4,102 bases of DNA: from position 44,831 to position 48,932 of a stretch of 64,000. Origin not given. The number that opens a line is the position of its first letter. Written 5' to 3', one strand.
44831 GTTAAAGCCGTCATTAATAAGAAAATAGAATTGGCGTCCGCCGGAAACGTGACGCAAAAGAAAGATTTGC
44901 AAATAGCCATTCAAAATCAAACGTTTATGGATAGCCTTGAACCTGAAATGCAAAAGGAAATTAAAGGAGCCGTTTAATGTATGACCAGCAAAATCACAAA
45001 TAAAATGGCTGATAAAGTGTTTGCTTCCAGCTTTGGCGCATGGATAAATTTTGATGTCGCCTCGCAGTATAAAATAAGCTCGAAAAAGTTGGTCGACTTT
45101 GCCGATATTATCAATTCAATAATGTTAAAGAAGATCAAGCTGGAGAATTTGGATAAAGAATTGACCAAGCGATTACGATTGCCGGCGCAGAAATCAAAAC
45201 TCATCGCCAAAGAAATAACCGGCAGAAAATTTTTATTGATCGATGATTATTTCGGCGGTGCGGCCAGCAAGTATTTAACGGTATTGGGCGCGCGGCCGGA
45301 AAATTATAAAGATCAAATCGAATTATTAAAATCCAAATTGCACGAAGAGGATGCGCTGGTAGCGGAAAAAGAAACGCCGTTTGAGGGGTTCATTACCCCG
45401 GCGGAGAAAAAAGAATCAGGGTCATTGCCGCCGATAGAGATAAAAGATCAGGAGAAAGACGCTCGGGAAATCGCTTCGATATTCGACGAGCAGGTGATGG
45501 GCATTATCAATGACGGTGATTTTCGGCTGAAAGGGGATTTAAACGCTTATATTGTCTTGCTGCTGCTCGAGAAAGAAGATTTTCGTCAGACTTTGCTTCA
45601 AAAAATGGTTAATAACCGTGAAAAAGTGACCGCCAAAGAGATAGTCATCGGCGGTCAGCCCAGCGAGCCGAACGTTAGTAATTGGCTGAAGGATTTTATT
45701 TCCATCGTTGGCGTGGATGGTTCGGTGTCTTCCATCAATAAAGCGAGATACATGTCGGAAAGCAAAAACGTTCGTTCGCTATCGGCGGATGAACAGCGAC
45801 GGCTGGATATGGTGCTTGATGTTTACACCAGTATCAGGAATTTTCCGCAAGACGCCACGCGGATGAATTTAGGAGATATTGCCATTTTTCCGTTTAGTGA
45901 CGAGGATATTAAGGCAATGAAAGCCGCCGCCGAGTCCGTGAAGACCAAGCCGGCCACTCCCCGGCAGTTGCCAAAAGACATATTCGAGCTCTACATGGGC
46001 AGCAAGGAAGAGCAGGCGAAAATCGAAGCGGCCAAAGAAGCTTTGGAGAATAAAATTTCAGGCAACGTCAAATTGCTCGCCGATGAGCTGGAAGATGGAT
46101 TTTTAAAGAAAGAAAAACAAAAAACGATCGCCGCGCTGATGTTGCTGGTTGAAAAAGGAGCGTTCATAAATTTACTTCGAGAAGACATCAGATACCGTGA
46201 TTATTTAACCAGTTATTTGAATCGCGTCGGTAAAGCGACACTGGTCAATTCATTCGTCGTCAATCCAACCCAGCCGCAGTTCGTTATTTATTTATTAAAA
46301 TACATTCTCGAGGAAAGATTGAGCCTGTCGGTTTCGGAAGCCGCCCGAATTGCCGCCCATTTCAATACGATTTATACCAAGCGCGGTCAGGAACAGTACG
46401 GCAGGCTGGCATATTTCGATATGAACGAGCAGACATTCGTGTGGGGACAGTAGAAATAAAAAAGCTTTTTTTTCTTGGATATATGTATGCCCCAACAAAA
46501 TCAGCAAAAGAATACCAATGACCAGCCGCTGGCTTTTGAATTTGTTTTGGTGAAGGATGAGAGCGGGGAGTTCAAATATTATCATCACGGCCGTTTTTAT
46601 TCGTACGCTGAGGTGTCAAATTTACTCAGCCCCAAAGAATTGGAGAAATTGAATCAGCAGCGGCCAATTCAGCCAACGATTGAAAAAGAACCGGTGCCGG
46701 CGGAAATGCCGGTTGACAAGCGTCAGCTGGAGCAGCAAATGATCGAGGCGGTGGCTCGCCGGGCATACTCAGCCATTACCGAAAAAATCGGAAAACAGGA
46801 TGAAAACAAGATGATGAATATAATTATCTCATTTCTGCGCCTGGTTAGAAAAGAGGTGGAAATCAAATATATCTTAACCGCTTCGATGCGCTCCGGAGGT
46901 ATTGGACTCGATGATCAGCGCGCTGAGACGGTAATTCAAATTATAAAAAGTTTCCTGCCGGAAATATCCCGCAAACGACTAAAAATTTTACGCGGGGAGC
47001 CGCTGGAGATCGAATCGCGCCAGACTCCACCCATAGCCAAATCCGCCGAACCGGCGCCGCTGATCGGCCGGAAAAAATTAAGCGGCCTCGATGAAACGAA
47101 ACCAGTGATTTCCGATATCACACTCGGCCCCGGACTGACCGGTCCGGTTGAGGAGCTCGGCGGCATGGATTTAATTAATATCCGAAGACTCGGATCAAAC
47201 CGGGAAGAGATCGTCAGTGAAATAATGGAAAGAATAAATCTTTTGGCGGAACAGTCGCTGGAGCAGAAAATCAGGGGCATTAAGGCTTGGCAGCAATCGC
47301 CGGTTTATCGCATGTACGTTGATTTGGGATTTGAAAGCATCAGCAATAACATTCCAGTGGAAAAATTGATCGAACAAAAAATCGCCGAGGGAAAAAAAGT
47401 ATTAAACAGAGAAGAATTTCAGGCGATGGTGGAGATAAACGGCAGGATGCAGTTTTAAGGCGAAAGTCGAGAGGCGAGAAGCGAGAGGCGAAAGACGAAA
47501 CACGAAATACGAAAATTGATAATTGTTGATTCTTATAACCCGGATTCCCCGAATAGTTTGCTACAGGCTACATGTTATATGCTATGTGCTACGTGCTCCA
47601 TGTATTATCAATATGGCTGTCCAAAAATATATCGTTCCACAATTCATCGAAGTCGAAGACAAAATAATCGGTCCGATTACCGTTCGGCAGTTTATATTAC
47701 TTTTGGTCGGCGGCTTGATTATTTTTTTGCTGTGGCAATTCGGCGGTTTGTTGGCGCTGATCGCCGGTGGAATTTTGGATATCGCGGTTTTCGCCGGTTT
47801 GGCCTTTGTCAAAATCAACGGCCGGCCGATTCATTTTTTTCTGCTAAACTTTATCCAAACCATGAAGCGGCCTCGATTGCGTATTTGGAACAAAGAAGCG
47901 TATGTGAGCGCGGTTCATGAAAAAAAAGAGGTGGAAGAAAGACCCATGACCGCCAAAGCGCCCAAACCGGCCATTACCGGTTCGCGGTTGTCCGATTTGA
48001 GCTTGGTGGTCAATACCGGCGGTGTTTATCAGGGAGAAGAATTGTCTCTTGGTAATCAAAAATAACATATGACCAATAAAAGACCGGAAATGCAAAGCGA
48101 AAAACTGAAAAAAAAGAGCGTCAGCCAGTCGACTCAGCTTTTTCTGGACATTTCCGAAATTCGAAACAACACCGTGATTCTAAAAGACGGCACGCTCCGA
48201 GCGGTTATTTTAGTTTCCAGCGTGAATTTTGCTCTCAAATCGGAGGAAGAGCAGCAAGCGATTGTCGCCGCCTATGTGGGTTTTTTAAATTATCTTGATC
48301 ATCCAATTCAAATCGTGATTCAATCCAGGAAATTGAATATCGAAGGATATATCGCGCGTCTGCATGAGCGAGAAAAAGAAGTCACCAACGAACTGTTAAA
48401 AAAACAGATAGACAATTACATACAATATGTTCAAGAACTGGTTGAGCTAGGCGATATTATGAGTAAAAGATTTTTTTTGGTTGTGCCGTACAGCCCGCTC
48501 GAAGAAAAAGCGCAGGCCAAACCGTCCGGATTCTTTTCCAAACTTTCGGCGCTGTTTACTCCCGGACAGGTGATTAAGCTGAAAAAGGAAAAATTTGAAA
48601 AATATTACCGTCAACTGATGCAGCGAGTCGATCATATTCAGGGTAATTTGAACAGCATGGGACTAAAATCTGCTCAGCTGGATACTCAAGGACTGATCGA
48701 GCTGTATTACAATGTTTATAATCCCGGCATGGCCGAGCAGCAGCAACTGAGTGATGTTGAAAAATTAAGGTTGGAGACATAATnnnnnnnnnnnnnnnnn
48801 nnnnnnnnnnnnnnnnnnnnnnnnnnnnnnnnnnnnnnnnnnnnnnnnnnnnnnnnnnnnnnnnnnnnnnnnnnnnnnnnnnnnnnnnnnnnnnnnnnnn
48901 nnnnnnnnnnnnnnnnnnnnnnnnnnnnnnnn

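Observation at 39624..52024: Gram-positive-type T4SS core without coupling protein or relaxase, bracketed by a lamin-tail-domain surface protein and ComFC: candidate DNA-uptake machine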

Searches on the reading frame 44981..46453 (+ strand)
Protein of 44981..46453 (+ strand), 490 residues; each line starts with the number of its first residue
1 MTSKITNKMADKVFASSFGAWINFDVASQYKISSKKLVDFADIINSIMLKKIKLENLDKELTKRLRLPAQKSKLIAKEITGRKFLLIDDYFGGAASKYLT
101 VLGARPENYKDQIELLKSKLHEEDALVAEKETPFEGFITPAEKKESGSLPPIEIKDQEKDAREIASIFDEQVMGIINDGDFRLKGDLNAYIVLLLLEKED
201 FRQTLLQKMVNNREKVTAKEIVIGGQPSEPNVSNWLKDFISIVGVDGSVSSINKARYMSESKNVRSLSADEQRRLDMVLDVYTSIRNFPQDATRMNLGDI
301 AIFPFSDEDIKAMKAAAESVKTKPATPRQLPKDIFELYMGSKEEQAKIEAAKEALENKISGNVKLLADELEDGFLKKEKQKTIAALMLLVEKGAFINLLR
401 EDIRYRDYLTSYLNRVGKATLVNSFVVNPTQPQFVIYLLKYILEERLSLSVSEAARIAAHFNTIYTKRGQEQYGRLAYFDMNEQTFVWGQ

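Call 6: search_protein_families(library=pfam, proteins=[window:44981-46453:+], max_evalue=0.01)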
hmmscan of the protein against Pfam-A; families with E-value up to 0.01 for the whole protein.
window:44981-46453:+ (490 aa): 0 families

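Call 7: search_protein_families(library=ncbifam, proteins=[window:44981-46453:+], max_evalue=0.01)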
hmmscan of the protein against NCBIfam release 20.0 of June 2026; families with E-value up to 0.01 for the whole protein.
window:44981-46453:+ (490 aa): 0 families

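Call 54: search_solved_structures(query=A4, max_evalue=1)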
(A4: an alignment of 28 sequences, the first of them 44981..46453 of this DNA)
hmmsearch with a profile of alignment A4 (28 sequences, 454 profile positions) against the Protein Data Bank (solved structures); distinct sequences matched with E-value up to 1: 1.
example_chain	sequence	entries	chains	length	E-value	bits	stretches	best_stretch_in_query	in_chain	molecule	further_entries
1z7c_A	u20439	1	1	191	0.42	12.9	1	85-159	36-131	Chorionic somatomammotropin hormone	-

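Call 59: search_protein_families(library=pfam, proteins=[window:44981-46453:+], max_evalue=10)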
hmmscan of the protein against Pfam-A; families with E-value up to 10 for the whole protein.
window:44981-46453:+ (490 aa): 1 family
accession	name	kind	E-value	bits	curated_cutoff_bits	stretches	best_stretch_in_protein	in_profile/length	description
PF17933.6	TetR_C_25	-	0.048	14.4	26.4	0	188-221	7-40/106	Tetracyclin repressor-like, C-terminal domain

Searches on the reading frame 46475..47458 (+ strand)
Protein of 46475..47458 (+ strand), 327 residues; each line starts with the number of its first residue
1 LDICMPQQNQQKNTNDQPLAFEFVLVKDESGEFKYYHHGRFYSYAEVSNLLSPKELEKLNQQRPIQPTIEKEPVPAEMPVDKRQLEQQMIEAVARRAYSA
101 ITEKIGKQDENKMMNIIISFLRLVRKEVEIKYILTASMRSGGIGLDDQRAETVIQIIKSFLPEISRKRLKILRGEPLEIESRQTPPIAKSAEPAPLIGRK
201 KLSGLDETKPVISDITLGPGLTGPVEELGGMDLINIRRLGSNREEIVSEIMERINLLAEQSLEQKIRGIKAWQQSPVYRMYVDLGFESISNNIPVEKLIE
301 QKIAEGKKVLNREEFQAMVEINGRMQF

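Call 6: search_protein_families(library=pfam, proteins=[window:46475-47458:+], max_evalue=0.01)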
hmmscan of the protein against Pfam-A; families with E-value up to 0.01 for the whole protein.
window:46475-47458:+ (327 aa): 0 families

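Call 7: search_protein_families(library=ncbifam, proteins=[window:46475-47458:+], max_evalue=0.01)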
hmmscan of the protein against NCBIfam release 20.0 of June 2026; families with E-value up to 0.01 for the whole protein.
window:46475-47458:+ (327 aa): 0 families

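Call 36: find_homologous_proteins(query=window:46475-47458:+)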
Query window:46475-47458:+ (327 aa): 7 proteins with E <= 0.001 among 4432 candidates.
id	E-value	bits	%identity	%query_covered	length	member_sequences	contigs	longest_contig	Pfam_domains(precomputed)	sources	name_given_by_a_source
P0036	2.4e-202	689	100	99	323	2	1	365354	-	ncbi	ncbi:MAG: hypothetical protein ACOZBH_03430 [Patescibacteria group bacterium]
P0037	2.1e-103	364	50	99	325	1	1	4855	-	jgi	-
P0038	1.1e-98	349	53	99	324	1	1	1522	-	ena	-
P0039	1.9e-96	341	51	99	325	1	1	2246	-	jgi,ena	-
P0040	1.2e-95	338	50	99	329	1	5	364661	-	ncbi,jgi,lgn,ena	-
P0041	4.2e-92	327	50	99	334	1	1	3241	-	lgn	-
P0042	2.5e-82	295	46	98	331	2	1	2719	-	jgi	jgi:hypothetical protein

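Call 53: search_solved_structures(query=A3, max_evalue=1)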
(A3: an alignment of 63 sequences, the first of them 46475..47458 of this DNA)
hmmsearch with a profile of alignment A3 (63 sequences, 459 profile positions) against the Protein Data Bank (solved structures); distinct sequences matched with E-value up to 1: 1.
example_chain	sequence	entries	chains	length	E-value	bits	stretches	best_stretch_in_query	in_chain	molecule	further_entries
6qmp_C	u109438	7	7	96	0.22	14.2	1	352-380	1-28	Nuclear transcription factor Y subunit gamma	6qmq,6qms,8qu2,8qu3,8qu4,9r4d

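Call 55: search_protein_families(library=pfam, alignment_id=A3, max_evalue=0.01)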
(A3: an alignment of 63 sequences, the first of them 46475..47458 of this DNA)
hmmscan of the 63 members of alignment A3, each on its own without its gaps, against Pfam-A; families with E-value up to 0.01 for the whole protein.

A. member 1, window:46475-47458:+ (327 aa): 0 families

B. families by the number of members that match (of 63 scanned): 4 families
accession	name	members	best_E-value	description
PF24929.1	GlfB_C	1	0.0025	GlfB-like, C-terminal domain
PF10415.14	FumaraseC_C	1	0.0045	Fumarase C C-terminus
PF14069.11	SpoVIF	1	0.0051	Stage VI sporulation protein F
PF19677.4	DUF6179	1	0.0055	Family of unknown function (DUF6179)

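Call 56: find_homologous_proteins(query=A3, max_evalue=0.00001)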
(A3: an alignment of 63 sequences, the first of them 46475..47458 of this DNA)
Query A3 (63 sequences) (327 aa, profile of the alignment): 49 proteins with E <= 0.00001 among 8000 candidates.
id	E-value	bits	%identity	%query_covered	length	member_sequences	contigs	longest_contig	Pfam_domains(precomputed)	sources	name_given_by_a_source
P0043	3.9e-95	338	33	38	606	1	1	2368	-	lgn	-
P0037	8.5e-72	261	50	99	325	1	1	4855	-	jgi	-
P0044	1.3e-68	251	22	78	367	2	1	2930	-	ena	-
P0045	3.1e-66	243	20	85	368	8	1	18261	-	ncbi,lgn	-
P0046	2.2e-64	237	19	85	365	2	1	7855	-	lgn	-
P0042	4.9e-64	236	46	98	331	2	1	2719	-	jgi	jgi:hypothetical protein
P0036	8.6e-64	235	100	99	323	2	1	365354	-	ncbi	ncbi:MAG: hypothetical protein ACOZBH_03430 [Patescibacteria group bacterium]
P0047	1.9e-63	234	32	26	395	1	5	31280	-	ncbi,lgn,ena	ncbi:MAG: hypothetical protein AAB797_02170 [Patescibacteria group bacterium]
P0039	2.3e-63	233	51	99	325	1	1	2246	-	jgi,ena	-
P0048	4.2e-63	233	23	69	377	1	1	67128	-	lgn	-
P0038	1.7e-62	231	53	99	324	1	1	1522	-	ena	-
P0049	6.7e-62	229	21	87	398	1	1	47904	-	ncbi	-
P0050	9.1e-62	228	28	26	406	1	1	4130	-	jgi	jgi:hypothetical protein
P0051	1.0e-61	228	26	63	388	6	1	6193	-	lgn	-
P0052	1.2e-61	228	23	68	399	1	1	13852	-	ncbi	-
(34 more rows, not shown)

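Call 71: predict_structure(alignment_id=A5)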
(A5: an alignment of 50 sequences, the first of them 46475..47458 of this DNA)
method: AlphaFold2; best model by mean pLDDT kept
length: 327 residues; sequences in the alignment: 50
mean_pLDDT: 83.2   pTM: 0.40
mean pLDDT of the five models: 83.2, 82.8, 82.0, 81.7, 79.3
residues with pLDDT >= 90: 198; 70-90: 54; 50-70: 33; < 50: 42
segments of 3 or more residues with pLDDT < 50: 9-13, 64-74, 186-191, 196-206, 214-217
pLDDT, mean of each block of 10 residues (from residue 1): 50 66 89 91 92 85 50 60 89 95 85 96 94 95 95 97 93 80 51 50 49 50 88 96 96 95 95 97 97 97 97 97 89
secondary structure, 60 per line:
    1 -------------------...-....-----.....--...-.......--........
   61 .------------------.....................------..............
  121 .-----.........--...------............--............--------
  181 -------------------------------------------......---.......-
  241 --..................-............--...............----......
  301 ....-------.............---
elements in order: E24-27 E33-37 E40-42 H44-50 H53-61 H80-100 H107-121 H127-135 H147-158 H161-172 H224-229 H233-239 H243-260 H262-273 H276-290 H295-304 H312-324

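Call 75: fold_search(model_id=the predicted structure, library=pdb)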
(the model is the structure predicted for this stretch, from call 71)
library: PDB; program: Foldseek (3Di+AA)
matches with E <= 10: 77; with E <= 0.001: 0
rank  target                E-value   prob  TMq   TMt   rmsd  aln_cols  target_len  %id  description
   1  9a2i_MODEL_1_A        3.0e-01  0.18  0.12  0.07  17.0       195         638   15  Model of E. coli DnaK by in-cell photo-crosslinking MS and deep learning (released 2023-02-24)
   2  5fwl_E                4.3e-01  0.10  0.13  0.16  32.4       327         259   12  Atomic cryoEM structure of Hsp90-Cdc37-Cdk4 complex (released 2016-07-06)
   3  9qxt_E                1.5e+00  0.04  0.09  0.07  45.5       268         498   14  E. coli JetABC dimer in the DNA boarding-holding state (released 2025-10-01)
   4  5ynx_A                1.6e+00  0.23  0.13  0.30  15.1        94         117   10  Structure of house dust mite allergen Der f 21 in PEG400 (released 2019-03-13)
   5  4oyd_B                1.6e+00  0.23  0.14  0.32  16.9       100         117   12  Crystal structure of a computationally designed inhibitor of an Epstein-Barr viral Bcl-2 protein (released 2014-07-09)
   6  4r5j_D                1.6e+00  0.08  0.11  0.14  14.8       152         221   16  Crystal structure of the DnaK C-terminus (Dnak-SBD-A) (released 2014-09-10)
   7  1dkx_A                1.8e+00  0.07  0.11  0.14  13.4       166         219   12  THE SUBSTRATE BINDING DOMAIN OF DNAK IN COMPLEX WITH A SUBSTRATE PEPTIDE, DETERMINED FROM TYPE 1 SELENOMETHIONYL CRYST (released 1996-12-07)
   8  9gm7_C                1.8e+00  0.03  0.10  0.08  51.3       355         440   11  MukBEF in a nucleotide-bound state with open neck gate (monomer) (released 2025-03-26)
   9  7bqs_MODEL_1_A        2.3e+00  0.25  0.16  0.35   8.0       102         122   11  Solution NMR structure of fold-U Nomur; de novo designed protein with an asymmetric all-alpha topology (released 2021-04-07)
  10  6yuf_A                2.3e+00  0.07  0.12  0.11  20.5       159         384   16  Cohesin complex with loader gripping DNA (released 2020-08-19)
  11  6qpq_A                2.3e+00  0.03  0.08  0.07  20.8       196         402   13  The structure of the cohesin head module elucidates the mechanism of ring opening (released 2020-02-05)
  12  3u3w_A                2.6e+00  0.04  0.13  0.14  23.4       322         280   11  Crystal Structure of Bacillus thuringiensis PlcR in complex with the peptide PapR7 and DNA (released 2013-01-09)
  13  6qj1                  2.6e+00  0.04  0.09  0.07  24.7       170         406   17  Crystal structure of the C. thermophilum condensin Smc2 ATPase head (crystal from I) (released 2019-07-03)
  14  9cru_K                2.7e+00  0.06  0.13  0.18  52.8       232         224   12  Y20S (Sec18-Sec17-Sec9-Sso1-Snc1) EDTA - Class 1 (released 2025-08-27)
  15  5yny_B                2.9e+00  0.13  0.12  0.29  15.4        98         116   10  Structure of house dust mite allergen Der F 21 in PEG2KMME (released 2019-03-13)
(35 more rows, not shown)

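Call 97: search_protein_representatives(alignment_id=A5)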
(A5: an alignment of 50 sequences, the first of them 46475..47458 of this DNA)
Query: 50 sequences, 368 profile positions. Proteins with E-value up to 0.001 (for the whole library): 2488; up to 1e-10: 2334; up to 1e-30: 1532. The best 150 are listed.
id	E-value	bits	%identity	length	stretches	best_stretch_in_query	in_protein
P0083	8.6e-150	515.7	-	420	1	5-368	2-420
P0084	2.7e-137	474.6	-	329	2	68-368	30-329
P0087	3.0e-127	441.5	-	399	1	5-368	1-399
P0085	4.7e-115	401.4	-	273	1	6-298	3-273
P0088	3.8e-99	349.1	-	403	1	6-368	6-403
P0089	3.4e-95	336.1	-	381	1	1-368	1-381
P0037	1.1e-88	314.6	-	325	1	4-368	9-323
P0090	5.3e-83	296.0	-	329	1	1-368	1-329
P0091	3.6e-79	283.3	-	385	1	1-368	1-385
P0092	2.6e-76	274.0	-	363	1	1-368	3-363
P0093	7.4e-76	272.4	-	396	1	4-368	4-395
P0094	8.7e-74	265.6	-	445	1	9-368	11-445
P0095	1.1e-73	265.3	-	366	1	7-368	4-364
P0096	2.8e-72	260.7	-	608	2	64-368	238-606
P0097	5.3e-72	259.8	-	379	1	5-368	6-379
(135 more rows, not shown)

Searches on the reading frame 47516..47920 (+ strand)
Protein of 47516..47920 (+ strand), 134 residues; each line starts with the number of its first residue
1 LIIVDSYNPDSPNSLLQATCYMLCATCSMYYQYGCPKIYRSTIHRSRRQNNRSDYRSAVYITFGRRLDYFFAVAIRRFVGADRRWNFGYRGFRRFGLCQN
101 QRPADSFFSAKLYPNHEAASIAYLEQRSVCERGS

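Call 20: search_protein_families(library=pfam, proteins=[window:47516-47920:+], max_evalue=0.001)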
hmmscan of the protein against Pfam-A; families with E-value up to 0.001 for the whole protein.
window:47516-47920:+ (134 aa): 0 families

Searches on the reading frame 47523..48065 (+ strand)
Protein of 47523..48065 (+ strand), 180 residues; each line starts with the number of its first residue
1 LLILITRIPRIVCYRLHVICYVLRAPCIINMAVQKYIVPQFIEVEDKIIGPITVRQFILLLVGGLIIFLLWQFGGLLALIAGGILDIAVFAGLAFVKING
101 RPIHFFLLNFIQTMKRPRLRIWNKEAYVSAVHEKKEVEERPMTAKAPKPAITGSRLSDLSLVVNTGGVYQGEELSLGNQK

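Call 6: search_protein_families(library=pfam, proteins=[window:47523-48065:+], max_evalue=0.01)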
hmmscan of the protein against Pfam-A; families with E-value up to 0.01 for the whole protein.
window:47523-48065:+ (180 aa): 1 family
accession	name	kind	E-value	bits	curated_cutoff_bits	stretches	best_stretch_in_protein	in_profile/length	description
PF12666.12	PrgI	-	1.6e-08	35.4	27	1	43-121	8-90/91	PrgI family protein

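Call 7: search_protein_families(library=ncbifam, proteins=[window:47523-48065:+], max_evalue=0.01)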
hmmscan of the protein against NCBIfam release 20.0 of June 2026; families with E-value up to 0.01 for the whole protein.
window:47523-48065:+ (180 aa): 1 family
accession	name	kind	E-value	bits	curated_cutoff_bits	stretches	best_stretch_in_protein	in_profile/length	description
NF042935.1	SCO6880_fam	subfamily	0.0012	17.9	60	1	47-134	12-95/477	SCO6880 family protein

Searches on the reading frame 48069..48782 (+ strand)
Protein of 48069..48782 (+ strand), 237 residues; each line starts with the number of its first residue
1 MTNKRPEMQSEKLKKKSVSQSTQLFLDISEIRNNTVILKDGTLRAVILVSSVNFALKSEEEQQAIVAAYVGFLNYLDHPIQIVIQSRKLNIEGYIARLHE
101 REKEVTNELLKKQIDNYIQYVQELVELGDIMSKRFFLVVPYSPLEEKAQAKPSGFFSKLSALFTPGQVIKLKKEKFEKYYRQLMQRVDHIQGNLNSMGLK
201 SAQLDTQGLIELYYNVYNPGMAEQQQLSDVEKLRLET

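Call 6: search_protein_families(library=pfam, proteins=[window:48069-48782:+], max_evalue=0.01)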
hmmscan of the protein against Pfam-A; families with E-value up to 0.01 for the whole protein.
window:48069-48782:+ (237 aa): 0 families

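Call 7: search_protein_families(library=ncbifam, proteins=[window:48069-48782:+], max_evalue=0.01)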
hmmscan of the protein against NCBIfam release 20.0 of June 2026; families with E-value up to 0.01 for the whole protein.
window:48069-48782:+ (237 aa): 4 families
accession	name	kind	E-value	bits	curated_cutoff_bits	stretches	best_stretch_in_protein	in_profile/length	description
NF045975.1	VirB4_plasma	equivalog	2.6e-13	48.6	590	1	12-146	93-239/894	Mbov_0397 family ICE element conjugal transfer ATPase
NF041427.1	TrsD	subfamily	5.1e-07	29.7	200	1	20-140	13-143/201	TrsD/TraD family conjugative transfer protein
NF045971.1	conju_CD1110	equivalog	4.8e-06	25.1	325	1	39-106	19-88/752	VirB4-like conjugal transfer ATPase, CD1110 family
NF042935.1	SCO6880_fam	subfamily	0.0045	16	60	0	172-224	240-293/477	SCO6880 family protein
